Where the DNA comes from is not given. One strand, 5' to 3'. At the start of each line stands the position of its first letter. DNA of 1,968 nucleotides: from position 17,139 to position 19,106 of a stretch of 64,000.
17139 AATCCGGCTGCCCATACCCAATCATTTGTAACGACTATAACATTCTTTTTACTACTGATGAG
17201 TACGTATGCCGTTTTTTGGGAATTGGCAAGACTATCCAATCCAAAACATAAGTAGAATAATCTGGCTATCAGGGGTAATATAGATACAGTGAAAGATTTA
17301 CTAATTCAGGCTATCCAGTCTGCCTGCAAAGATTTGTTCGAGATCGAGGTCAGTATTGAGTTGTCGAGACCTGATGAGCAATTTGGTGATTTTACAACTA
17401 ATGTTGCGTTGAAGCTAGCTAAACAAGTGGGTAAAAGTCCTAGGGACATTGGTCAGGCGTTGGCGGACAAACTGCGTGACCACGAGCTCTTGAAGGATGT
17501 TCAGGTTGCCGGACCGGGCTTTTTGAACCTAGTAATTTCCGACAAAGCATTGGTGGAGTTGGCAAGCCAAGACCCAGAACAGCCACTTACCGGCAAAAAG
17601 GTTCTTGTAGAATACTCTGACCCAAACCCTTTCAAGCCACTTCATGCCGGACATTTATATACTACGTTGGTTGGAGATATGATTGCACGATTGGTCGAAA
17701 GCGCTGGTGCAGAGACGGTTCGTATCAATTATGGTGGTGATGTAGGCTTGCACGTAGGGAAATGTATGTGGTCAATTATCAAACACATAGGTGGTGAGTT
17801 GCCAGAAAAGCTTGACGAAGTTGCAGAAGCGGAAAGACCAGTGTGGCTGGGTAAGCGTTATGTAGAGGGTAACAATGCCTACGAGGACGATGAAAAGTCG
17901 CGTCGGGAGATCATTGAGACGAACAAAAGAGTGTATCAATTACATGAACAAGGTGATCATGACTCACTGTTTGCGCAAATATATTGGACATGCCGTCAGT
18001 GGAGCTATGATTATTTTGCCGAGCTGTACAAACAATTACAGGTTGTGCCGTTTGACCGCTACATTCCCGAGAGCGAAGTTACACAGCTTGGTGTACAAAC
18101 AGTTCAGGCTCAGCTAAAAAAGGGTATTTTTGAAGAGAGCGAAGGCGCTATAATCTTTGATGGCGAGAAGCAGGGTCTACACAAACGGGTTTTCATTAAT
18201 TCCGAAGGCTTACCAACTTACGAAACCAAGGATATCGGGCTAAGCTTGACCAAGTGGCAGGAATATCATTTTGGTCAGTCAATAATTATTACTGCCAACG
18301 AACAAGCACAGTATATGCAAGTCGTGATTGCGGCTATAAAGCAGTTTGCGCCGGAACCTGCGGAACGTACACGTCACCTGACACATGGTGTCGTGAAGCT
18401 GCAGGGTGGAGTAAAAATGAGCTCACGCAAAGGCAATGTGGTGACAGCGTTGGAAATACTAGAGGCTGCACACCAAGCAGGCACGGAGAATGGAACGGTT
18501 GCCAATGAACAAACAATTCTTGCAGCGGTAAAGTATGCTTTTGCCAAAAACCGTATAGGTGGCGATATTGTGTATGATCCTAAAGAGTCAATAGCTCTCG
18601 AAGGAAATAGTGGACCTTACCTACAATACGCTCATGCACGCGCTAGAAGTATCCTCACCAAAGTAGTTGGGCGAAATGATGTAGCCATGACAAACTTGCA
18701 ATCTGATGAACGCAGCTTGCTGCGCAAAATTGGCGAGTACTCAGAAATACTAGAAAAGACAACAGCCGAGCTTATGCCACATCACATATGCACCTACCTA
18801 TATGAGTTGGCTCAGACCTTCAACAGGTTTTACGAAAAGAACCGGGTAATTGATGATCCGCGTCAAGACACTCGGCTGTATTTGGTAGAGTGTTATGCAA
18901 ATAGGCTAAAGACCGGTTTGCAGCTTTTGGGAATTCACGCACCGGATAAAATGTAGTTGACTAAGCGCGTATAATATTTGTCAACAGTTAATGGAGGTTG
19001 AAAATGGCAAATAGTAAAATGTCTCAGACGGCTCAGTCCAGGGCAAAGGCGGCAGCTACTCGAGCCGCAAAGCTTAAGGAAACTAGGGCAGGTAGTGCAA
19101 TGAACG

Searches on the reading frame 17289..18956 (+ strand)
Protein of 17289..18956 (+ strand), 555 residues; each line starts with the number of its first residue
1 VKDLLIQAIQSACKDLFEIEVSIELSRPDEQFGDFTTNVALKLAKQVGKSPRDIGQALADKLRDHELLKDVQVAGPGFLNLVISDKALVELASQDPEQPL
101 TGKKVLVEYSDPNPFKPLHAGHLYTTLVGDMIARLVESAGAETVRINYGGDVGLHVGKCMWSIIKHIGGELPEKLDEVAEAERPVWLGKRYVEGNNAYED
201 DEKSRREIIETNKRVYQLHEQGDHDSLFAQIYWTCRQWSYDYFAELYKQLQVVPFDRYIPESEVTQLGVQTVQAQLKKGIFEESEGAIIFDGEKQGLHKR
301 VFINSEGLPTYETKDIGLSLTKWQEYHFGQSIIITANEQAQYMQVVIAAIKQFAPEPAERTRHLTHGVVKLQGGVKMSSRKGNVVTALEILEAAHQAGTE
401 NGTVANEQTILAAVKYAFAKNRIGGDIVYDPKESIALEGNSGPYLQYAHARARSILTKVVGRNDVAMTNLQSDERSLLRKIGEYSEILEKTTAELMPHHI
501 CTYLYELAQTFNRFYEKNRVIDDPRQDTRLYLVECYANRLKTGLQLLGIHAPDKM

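Call 83: search_protein_families(library=pfam, proteins=[window:17289-18956:+], max_evalue=0.00001)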
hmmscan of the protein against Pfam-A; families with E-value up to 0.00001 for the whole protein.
window:17289-18956:+ (555 aa): 3 families
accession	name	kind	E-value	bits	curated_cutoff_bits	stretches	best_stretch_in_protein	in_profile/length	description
PF00750.26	tRNA-synt_1d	-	2.6e-36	125.8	23.3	1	101-420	18-324/349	tRNA synthetases class I (R), catalytic domain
PF05746.21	DALR_1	-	9.7e-32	109.9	22.3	1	445-555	1-117/117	DALR anticodon binding domain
PF03485.21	Arg_tRNA_synt_N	-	1e-21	77.7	21.5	1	2-82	4-84/85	Arginyl tRNA synthetase N terminal domain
